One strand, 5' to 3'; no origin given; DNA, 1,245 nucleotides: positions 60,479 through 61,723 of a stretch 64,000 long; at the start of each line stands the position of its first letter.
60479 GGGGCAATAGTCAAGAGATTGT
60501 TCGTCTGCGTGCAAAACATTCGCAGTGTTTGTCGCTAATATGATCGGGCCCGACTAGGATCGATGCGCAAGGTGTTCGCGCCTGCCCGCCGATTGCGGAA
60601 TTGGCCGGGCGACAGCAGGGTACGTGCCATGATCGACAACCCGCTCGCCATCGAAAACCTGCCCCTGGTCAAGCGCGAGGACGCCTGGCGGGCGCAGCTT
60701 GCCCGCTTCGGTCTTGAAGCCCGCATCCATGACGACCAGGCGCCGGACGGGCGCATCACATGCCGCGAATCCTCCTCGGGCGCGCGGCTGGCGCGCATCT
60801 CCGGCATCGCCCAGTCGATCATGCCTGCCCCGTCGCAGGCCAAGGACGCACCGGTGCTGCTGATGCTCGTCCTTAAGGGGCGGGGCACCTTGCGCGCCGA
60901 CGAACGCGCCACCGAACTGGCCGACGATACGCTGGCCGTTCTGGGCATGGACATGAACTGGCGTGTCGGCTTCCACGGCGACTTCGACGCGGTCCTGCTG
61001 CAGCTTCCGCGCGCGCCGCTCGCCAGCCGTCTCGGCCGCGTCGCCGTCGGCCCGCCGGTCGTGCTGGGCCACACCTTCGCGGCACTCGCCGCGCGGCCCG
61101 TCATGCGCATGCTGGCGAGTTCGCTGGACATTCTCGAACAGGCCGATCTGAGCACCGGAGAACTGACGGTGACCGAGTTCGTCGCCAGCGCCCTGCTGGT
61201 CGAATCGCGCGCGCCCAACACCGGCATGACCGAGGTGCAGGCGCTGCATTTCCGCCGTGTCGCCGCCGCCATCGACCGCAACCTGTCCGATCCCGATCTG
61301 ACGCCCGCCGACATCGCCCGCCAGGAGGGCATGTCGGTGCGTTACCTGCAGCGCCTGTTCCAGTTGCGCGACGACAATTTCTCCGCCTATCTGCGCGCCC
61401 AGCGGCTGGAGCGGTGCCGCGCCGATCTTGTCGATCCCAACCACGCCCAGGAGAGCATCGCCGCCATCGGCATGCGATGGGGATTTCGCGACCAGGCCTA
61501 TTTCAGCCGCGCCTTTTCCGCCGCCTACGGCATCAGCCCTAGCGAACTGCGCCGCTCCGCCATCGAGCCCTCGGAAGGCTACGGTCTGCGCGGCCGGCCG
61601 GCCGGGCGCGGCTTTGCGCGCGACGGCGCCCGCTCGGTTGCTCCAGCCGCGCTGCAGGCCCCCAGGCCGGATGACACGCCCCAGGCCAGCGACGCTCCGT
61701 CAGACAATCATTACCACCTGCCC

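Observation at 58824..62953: AraC regulator fused to a full acetamidase/formamidase domain, divergent from a Tat-exported paralogue of the same enzyme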

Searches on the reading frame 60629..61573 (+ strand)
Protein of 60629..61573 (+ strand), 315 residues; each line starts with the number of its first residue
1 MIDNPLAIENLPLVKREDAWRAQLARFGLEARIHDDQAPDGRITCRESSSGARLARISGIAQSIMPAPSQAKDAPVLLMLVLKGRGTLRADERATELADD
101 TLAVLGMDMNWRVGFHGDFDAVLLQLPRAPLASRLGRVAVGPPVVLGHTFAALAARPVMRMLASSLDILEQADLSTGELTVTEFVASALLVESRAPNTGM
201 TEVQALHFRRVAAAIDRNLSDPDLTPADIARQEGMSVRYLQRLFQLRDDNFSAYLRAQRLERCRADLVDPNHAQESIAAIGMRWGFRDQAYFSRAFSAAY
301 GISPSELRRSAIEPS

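Call 72: search_protein_representatives(protein=window:60629-61573:+)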
Query: 315 residues. Proteins with E-value up to 0.001 (for the whole library): 22586; up to 1e-10: 6160; up to 1e-30: 36. The best 150 are listed.
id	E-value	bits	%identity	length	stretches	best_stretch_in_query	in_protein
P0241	1.7e-65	237.5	45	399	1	7-311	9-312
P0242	6.1e-61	222.6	43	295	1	7-276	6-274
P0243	3.0e-53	197.4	40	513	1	6-310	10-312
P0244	5.2e-52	193.3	35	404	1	4-311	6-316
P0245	4.1e-45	170.6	37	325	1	7-312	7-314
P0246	5.9e-41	157.0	37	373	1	8-312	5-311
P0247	3.2e-40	154.6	38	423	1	8-311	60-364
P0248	1.3e-39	152.6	35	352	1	15-310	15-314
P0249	4.8e-39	150.7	35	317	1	8-312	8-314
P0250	5.4e-39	150.6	34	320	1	7-309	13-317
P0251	2.4e-38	148.5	32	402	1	7-310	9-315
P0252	1.9e-37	145.5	32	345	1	10-312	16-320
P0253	1.1e-36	143.0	34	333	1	18-312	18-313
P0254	1.1e-35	139.8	40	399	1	15-313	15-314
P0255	1.9e-34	135.6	34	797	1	12-308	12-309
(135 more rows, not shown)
